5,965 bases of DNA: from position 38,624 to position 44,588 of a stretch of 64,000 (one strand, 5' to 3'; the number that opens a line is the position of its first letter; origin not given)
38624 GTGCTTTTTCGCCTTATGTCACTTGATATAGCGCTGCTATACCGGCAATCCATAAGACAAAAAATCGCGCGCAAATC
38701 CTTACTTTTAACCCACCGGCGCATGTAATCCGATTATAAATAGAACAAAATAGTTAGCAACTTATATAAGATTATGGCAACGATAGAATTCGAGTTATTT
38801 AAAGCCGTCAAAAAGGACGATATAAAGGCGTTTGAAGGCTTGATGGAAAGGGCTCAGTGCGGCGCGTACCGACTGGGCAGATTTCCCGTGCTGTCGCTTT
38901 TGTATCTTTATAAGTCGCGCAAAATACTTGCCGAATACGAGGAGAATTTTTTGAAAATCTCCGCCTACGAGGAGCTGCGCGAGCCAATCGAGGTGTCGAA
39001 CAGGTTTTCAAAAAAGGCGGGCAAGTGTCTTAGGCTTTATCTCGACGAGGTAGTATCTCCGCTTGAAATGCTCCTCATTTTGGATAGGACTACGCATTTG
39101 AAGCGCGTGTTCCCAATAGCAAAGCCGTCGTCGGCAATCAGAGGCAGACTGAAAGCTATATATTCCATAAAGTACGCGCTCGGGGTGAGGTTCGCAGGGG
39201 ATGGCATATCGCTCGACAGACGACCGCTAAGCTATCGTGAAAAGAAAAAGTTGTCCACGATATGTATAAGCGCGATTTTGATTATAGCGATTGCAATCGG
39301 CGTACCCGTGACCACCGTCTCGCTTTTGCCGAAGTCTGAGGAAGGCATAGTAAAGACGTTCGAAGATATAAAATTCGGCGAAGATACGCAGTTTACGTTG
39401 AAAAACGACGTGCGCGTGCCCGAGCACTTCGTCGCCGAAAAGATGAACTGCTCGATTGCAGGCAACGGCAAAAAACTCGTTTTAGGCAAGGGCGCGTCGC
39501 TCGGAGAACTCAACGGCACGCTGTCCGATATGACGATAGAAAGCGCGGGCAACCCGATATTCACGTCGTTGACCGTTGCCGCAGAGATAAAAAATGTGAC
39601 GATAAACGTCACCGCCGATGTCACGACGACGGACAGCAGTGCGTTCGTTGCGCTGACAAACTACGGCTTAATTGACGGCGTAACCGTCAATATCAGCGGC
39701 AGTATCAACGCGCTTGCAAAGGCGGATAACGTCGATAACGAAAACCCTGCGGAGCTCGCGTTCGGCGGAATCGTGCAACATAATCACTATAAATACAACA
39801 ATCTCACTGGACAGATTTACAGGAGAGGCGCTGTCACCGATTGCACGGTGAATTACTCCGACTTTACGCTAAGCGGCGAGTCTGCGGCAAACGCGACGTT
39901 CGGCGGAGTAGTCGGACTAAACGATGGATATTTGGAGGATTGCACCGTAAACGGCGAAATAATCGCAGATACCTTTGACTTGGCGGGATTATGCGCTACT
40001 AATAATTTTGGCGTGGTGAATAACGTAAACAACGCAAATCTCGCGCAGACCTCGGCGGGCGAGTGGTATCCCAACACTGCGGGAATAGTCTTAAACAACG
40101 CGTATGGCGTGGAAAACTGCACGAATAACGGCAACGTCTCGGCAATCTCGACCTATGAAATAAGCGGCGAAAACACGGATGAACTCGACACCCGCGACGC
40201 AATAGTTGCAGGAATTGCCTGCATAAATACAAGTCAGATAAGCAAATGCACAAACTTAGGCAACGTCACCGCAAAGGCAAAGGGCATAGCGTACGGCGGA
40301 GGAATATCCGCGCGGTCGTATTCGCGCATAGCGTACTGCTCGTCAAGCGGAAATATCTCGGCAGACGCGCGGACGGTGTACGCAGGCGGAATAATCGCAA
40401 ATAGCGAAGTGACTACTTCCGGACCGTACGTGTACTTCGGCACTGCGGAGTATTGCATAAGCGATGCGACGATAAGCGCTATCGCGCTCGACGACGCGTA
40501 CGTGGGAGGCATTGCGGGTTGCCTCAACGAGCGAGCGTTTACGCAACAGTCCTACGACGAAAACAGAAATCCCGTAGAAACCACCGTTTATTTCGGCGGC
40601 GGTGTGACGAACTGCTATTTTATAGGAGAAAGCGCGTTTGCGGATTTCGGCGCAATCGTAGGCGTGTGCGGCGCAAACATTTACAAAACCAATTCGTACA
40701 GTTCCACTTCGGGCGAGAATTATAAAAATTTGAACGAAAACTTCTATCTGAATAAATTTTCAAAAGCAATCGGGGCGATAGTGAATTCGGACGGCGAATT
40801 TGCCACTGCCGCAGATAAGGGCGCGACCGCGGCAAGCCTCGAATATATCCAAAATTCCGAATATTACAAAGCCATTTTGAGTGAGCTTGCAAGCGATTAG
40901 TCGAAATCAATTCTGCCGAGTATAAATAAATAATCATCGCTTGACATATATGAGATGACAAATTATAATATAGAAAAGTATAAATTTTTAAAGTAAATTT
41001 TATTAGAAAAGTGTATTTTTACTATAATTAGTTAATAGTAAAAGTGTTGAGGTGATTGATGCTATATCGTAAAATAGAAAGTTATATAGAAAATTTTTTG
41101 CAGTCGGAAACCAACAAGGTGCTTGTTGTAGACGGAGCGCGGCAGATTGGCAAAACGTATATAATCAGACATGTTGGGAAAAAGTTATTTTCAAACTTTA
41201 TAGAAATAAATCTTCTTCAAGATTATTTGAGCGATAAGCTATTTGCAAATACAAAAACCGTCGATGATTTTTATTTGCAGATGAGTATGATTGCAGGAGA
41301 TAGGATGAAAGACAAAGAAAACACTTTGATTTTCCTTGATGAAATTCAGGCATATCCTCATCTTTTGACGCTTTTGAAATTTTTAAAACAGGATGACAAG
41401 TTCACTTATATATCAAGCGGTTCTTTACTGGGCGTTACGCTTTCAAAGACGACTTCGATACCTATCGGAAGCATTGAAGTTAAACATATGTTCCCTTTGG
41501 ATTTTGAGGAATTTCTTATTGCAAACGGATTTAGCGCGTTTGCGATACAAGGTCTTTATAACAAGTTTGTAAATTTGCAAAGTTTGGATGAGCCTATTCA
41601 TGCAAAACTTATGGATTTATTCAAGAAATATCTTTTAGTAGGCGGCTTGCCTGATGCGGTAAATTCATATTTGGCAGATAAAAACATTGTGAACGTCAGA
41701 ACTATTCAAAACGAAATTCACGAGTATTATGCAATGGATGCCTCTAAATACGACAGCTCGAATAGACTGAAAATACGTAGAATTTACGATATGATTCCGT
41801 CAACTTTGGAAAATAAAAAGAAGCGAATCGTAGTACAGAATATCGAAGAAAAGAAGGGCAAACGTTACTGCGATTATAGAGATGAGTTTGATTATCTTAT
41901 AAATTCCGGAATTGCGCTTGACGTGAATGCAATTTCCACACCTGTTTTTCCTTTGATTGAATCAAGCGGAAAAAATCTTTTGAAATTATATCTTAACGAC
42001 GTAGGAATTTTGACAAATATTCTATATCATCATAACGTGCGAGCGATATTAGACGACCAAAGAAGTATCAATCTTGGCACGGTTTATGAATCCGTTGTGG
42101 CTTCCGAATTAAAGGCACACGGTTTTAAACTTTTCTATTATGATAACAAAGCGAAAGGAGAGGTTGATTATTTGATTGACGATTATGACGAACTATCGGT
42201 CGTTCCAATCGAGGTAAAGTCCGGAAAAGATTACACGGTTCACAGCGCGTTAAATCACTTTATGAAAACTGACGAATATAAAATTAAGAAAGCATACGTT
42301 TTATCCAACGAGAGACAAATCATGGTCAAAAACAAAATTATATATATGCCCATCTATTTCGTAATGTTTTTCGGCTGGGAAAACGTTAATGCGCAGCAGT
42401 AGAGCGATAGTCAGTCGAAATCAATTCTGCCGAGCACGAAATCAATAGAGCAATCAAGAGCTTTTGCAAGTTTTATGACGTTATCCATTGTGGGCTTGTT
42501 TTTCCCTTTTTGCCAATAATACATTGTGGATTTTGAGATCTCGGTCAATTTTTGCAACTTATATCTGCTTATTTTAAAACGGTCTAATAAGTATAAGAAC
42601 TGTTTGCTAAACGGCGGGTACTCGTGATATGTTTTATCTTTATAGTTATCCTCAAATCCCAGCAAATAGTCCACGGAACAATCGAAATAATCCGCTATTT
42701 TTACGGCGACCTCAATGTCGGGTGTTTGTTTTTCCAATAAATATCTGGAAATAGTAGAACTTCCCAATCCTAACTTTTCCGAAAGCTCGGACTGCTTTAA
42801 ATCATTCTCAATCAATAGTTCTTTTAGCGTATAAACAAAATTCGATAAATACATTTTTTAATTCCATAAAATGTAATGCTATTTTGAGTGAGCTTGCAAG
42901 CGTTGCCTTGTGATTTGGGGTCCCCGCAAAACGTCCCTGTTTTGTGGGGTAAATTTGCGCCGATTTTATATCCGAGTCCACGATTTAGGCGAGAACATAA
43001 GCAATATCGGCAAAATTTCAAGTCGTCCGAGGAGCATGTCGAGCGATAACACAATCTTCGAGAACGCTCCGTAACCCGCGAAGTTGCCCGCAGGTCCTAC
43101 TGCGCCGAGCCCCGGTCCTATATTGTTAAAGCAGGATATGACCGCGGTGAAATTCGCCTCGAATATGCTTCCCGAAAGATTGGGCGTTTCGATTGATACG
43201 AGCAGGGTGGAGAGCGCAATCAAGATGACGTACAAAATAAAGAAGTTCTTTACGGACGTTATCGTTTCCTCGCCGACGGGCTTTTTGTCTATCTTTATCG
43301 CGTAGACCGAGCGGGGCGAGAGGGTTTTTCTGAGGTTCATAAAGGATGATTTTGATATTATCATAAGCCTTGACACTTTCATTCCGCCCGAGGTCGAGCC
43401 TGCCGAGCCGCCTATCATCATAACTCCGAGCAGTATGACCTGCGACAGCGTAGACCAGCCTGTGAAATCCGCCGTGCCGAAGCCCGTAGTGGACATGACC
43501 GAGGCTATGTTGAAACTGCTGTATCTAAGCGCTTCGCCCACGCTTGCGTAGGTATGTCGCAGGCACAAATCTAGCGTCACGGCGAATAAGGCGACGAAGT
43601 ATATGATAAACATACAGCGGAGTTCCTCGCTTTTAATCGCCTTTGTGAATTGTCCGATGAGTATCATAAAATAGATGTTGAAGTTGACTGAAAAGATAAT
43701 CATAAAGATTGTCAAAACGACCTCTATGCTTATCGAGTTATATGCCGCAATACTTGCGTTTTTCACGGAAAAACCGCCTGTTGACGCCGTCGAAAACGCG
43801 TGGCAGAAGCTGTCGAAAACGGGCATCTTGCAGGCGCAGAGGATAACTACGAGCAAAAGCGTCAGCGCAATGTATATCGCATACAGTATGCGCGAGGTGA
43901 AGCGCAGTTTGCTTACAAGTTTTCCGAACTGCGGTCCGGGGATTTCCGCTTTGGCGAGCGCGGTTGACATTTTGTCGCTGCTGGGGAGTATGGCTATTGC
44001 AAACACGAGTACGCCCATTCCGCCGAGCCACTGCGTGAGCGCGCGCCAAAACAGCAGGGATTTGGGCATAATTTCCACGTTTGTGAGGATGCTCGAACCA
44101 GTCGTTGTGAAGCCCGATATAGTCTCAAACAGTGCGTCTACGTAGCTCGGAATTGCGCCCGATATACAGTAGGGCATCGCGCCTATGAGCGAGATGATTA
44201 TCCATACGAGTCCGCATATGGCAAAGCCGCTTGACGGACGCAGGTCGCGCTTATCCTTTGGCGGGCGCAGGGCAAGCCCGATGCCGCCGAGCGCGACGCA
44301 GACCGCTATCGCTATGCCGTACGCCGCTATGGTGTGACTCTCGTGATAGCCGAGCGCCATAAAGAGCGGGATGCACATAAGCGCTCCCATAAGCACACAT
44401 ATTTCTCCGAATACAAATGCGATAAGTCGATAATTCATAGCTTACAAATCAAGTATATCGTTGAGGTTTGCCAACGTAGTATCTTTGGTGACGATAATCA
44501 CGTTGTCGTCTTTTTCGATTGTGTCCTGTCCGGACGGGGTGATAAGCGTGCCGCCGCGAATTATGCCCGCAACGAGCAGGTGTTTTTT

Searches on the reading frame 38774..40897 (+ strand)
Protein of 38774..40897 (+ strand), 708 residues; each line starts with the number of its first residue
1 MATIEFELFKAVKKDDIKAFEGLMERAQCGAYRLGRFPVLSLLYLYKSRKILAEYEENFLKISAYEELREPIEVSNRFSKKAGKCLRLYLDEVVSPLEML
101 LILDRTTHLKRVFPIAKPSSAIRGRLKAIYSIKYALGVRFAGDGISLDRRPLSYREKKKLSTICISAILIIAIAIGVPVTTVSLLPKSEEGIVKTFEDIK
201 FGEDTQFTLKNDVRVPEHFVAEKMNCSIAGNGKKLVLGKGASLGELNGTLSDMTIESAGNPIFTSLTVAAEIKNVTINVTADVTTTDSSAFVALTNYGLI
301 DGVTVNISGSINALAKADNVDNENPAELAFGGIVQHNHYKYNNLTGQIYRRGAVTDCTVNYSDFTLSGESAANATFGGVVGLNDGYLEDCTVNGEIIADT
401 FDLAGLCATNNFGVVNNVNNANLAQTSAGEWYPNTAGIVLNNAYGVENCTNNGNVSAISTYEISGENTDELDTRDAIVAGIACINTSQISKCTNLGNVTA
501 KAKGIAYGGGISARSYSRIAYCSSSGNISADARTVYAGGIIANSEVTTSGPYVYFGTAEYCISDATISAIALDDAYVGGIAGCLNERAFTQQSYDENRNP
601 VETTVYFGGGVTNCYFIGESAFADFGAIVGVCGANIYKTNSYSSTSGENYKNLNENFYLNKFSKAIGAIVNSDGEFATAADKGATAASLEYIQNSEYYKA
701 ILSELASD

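Call 3: search_protein_families(library=pfam, proteins=[window:38774-40897:+], max_evalue=0.01)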
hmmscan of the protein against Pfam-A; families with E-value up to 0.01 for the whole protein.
window:38774-40897:+ (708 aa): 0 families

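Call 4: search_protein_families(library=ncbifam, proteins=[window:38774-40897:+], max_evalue=0.01)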
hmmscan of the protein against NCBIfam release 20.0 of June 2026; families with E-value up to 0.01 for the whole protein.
window:38774-40897:+ (708 aa): 0 families

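Call 5: search_protein_families(library=padloc, proteins=[window:38774-40897:+], max_evalue=0.01)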
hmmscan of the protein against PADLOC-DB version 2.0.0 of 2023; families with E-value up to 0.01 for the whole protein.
window:38774-40897:+ (708 aa): 1 family
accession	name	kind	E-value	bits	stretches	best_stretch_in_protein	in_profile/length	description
PDLC04718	PDC-M59B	-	0.00044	18.4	1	669-705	21-57/159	-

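Call 48: find_homologous_proteins(query=window:38774-40897:+, max_evalue=0.001)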
Query window:38774-40897:+ (708 aa): 216 proteins with E <= 0.001 among 8000 candidates; the best 120 are listed.
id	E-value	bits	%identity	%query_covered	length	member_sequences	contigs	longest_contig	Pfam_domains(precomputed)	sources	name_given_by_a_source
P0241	6.4e-283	958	65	99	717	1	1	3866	-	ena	-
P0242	1.4e-277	941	64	99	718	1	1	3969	-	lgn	-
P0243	8.7e-269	912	62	100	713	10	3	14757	-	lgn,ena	-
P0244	1.4e-263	894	61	99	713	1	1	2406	-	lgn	-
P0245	1.1e-242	825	58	99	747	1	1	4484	-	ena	-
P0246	7.7e-227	773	50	99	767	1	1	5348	-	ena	-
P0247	1.1e-220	753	49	98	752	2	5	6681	-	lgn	-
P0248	2.3e-220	752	52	99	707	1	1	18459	-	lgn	-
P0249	1.1e-219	749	47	99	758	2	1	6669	-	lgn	-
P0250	2.0e-219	749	49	100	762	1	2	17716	-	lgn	-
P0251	1.1e-218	746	49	100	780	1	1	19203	-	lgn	-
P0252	2.9e-218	745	49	99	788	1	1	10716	-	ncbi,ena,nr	ncbi:MAG: hypothetical protein K2J16_02240 [Clostridia bacterium]|nr:hypothetical protein [Clostridi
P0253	2.2e-217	742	50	100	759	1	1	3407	-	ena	-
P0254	3.2e-217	741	50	99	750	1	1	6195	-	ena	-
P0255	3.9e-217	741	54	99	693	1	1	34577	-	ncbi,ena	-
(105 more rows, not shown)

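Call 59: predict_structure(alignment_id=A7)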
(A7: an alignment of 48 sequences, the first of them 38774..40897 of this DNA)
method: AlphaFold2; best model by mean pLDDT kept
length: 708 residues; sequences in the alignment: 48
mean_pLDDT: 90.9   pTM: 0.72
mean pLDDT of the five models: 90.9, 88.3, 88.0, 87.9, 84.0
residues with pLDDT >= 90: 528; 70-90: 125; 50-70: 41; < 50: 14
segments of 3 or more residues with pLDDT < 50: 176-187
pLDDT, mean of each block of 10 residues (from residue 1): 78 94 84 93 96 93 88 92 91 94 94 92 94 90 87 69 66 49 50 87 93 96 95 95 97 97 97 98 96 98 98 84 77 97 84 98 95 95 98 97 98 98 93 96 98 97 63 82 98 98 96 98 98 97 94 93 98 95 95 90 92 97 90 95 81 96 95 92 96 97 86
secondary structure, 60 per line:
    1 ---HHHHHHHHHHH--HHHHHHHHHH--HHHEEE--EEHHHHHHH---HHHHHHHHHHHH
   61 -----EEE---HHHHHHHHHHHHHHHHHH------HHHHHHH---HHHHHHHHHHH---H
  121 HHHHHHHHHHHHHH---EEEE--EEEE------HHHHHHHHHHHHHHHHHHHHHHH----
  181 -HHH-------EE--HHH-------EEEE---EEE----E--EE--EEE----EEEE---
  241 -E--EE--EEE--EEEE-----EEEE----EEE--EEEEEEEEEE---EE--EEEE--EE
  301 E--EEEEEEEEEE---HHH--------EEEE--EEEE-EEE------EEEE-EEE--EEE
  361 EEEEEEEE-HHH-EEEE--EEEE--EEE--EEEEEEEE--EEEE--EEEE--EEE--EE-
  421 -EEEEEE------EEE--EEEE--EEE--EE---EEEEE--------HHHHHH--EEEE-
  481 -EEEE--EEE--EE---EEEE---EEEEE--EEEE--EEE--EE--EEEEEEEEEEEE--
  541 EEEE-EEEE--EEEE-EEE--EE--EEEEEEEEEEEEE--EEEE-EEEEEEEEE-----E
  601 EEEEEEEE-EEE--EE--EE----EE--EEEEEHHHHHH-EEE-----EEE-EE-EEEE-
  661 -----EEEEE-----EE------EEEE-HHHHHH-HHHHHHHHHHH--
elements in order (helices of 4 or more, strands of 3 or more residues): H4-14 H17-26 E32-34 H39-45 H49-60 E66-68 H72-89 H96-102 H106-116 H120-134 E138-141 E144-147 H154-176 E206-209 E213-215 E227-229 E234-237 E249-251 E254-257 E263-266 E271-273 E276-285 E293-296 E299-301 E304-313 E328-331 E334-337 E339-341 E348-351 E353-355 E358-368 E374-377 E380-383 E386-388 E391-398 E401-404 E407-410 E413-415 E422-427 E434-436 E439-442 E445-447 E455-459 H468-473 E476-479 E482-485 E488-490 E498-501 E505-509 E512-515 E518-520 E527-538 E541-544 E546-549 E552-555 E557-559 E566-578 E581-584 E586-594 E600-608 E610-612 E629-633 H634-639 E641-643 E649-651 E656-659 E666-670 E684-687 H689-694 H696-706
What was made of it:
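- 38774..40900 (+): g4: 708-aa bitopic membrane protein. It has an N-terminal ankyrin-like helical-repeat domain (1-150, predicted cytoplasmic and the best-conserved part), one TM helix (residues 154-176, nt 39233-39301) and an extracellular right-handed beta-helix of the GLUG / IgA1-protease type that varies in length. The AlphaFold model has pLDDT 90.9 (call 59).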

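Call 62: fold_search(model_id=the predicted structure, library=pdb)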
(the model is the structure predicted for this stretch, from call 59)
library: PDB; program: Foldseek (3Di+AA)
matches with E <= 10: 380; with E <= 0.001: 0
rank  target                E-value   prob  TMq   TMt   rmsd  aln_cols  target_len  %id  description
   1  6xja_P                6.6e-03  0.98  0.20  0.12  10.7       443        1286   11  Streptococcus Pneumoniae IgA1 Protease with IgA1 substrate (released 2021-01-20)
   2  7uvk                  7.9e-03  0.77  0.17  0.11  21.0       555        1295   12  G. haemolysans IgA1 protease (released 2022-11-23)
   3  6xjb                  2.8e-02  0.38  0.13  0.09  12.9       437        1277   10  IgA1 Protease (released 2020-12-09)
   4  1h80_A                3.3e-02  0.20  0.13  0.18  19.5       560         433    8  1,3-ALPHA-1,4-BETA-D-GALACTOSE-4-SULFATE- 3,6-ANHYDRO-D-GALACTOSE-2-SULFATE 4 GALACTOHYDROLASE (released 2001-11-27)
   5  1h80_B                5.2e-02  0.20  0.13  0.18  19.2       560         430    8  1,3-ALPHA-1,4-BETA-D-GALACTOSE-4-SULFATE- 3,6-ANHYDRO-D-GALACTOSE-2-SULFATE 4 GALACTOHYDROLASE (released 2001-11-27)
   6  1ktw_A                5.7e-02  0.09  0.10  0.13  20.3       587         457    8  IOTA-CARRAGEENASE COMPLEXED TO IOTA-CARRAGEENAN FRAGMENTS (released 2003-06-10)
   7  6k0m                  8.5e-02  0.77  0.22  0.26  10.3       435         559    9  Catalytic domain of GH87 alpha-1,3-glucanase from Paenibacillus glycanilyticus FH11 (released 2019-12-25)
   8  6k0s_A                9.7e-02  0.69  0.20  0.24  12.5       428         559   10  Catalytic domain of GH87 alpha-1,3-glucanase D1069A in complex with nigerose (released 2019-12-25)
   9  7uvl_P                1.2e-01  0.51  0.18  0.11  11.0       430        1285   13  IgA1 Protease with IgA1 substrate (released 2022-11-23)
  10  3n6z                  1.3e-01  0.69  0.20  0.33  15.9       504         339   11  Crystal structure of a putative immunoglobulin A1 protease (BACOVA_03286) from Bacteroides ovatus at 1.30 A resolution (released 2010-07-21)
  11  7jgj_A                1.5e-01  0.80  0.19  0.11  10.4       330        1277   11  IgA1 Protease in complex with neutralizing mAb (released 2020-12-09)
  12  6k0p_A                1.7e-01  0.63  0.22  0.26  11.0       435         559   10  Catalytic domain of GH87 alpha-1,3-glucanase D1045A in complex with nigerose (released 2019-12-25)
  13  7xz9_A                2.0e-01  0.28  0.18  0.25  12.8       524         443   10  Mutant (E236A) of the N-terminal domain of fucoidan lyase FdlA (released 2022-09-28)
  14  6bea                  2.9e-01  0.13  0.15  0.20  16.8       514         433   11  Crystal structure of the autotransporter UpaB from E. coli strain CFT073 (released 2019-04-10)
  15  4mr0_B                3.3e-01  0.20  0.17  0.24  14.8       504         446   11  Crystal structure of PfbA, a surface adhesin of Streptococcus pneumoniae (released 2014-02-05)
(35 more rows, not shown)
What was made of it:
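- On GLUG-motif / IgA1-protease-type beta-helix surface proteins: Its model is a beta-helix whose best, weak match is IgA1 protease (E 6.6e-3, call 62).
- On Ankyrin repeat proteins: Foldseek matches to DARPins and ankyrin domains are weak, with E about 0.6-1 and probability 0.5-0.97 (call 62).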

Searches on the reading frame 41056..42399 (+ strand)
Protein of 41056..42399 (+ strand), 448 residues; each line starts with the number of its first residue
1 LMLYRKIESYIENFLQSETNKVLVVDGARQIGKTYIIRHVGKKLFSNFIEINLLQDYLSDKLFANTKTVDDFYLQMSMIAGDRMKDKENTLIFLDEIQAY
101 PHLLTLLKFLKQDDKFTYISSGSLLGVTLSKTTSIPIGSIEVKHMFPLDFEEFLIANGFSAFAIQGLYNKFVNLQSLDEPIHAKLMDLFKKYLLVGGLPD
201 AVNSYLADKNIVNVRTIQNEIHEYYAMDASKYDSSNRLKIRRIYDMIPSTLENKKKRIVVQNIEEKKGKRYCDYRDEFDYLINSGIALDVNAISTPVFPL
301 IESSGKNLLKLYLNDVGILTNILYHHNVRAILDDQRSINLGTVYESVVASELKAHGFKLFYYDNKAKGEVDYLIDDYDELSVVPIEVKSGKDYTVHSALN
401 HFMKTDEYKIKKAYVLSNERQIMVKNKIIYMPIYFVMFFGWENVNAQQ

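Call 71: search_protein_families(library=pfam, proteins=[window:41056-42399:+], max_evalue=0.00001)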
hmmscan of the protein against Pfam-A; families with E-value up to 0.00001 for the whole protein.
window:41056-42399:+ (448 aa): 2 families
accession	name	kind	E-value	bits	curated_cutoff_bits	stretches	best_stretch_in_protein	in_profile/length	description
PF13173.12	AAA_14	-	1.3e-23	83.9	27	1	20-154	2-129/129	AAA domain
PF13635.12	DUF4143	-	6.4e-20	71.9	28.1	1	228-390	3-160/160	Domain of unknown function (DUF4143)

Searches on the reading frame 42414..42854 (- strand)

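Call 71: search_protein_families(library=pfam, proteins=[window:42414-42854:-], max_evalue=0.00001)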
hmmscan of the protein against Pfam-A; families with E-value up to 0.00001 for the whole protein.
window:42414-42854:- (147 aa): 5 families
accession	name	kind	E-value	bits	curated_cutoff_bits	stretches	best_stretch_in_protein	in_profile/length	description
PF01381.28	HTH_3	-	3.8e-24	84.9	23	2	10-64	1-55/55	Helix-turn-helix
PF13443.12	HTH_26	-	1.8e-21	76.5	22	2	10-69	2-62/63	Cro/C1-type HTH DNA-binding domain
PF12844.13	HTH_19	-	6.3e-13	48.9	30.2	1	10-65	4-59/64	Helix-turn-helix domain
PF07022.19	Phage_CI_repr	-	1.3e-11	45.1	22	0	97-141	15-58/65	Bacteriophage CI repressor helix-turn-helix domain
PF13560.12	HTH_31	-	3e-07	31.1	27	0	10-61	6-58/64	Helix-turn-helix domain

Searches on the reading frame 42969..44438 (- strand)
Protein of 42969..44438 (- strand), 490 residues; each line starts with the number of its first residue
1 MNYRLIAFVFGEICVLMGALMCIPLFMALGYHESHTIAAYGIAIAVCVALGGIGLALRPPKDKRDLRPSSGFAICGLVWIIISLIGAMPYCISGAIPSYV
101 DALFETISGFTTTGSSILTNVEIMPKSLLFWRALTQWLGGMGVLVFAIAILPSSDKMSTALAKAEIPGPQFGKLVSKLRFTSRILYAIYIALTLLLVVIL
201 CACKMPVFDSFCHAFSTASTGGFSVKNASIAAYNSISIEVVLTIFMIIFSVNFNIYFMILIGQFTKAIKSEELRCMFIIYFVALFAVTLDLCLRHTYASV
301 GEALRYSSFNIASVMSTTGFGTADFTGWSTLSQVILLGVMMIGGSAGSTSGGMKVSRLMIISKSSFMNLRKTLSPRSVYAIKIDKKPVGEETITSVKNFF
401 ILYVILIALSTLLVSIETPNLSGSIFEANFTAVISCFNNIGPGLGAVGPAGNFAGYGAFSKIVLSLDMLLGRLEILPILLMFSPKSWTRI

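Call 71: search_protein_families(library=pfam, proteins=[window:42969-44438:-], max_evalue=0.00001)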
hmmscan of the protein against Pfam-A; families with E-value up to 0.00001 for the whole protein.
window:42969-44438:- (490 aa): 1 family
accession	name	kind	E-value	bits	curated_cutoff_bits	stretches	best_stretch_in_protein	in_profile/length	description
PF02386.22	TrkH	-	3.9e-67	227.3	27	1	44-486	9-499/502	Cation transport protein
